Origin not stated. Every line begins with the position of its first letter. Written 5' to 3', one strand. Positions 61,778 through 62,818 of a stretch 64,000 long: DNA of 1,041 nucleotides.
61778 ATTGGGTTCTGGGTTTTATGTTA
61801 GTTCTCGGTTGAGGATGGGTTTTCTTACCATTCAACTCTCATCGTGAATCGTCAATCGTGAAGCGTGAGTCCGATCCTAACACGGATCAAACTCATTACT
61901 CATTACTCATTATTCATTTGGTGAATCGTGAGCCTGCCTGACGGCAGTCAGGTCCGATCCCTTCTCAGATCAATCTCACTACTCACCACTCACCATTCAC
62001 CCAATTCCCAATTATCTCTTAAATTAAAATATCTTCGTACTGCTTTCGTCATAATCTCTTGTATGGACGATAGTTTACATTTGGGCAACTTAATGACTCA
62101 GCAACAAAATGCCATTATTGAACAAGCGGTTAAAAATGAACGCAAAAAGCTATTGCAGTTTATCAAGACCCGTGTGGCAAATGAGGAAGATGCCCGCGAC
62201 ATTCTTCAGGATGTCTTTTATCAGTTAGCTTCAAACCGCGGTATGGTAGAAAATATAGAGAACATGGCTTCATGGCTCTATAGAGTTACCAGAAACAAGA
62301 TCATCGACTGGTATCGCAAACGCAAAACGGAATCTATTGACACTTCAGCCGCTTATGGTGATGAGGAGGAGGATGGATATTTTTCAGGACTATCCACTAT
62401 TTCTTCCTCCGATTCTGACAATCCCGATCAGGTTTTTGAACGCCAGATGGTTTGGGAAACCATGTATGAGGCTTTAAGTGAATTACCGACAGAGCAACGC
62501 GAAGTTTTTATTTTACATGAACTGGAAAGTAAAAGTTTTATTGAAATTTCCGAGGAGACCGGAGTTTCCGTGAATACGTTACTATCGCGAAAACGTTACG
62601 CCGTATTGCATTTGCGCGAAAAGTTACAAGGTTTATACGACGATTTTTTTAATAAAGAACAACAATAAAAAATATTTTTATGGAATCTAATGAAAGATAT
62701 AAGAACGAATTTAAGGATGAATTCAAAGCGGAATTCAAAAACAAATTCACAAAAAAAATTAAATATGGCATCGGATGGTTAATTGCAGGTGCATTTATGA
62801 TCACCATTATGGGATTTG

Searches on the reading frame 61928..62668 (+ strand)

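Call 84: search_protein_families(library=pfam, proteins=[window:61928-62668:+], max_evalue=0.00001)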
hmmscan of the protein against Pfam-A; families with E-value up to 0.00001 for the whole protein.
window:61928-62668:+ (246 aa): 3 families
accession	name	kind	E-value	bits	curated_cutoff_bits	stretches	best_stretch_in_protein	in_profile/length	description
PF08281.18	Sigma70_r4_2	-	2.8e-11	43.3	25.7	1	179-218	4-43/54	Sigma-70, region 4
PF04542.20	Sigma70_r2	-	2.1e-09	37.5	24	1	70-133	4-69/71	Sigma-70 region 2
PF04545.22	Sigma70_r4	-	1.7e-06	27.9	24.1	1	182-231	1-50/50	Sigma-70, region 4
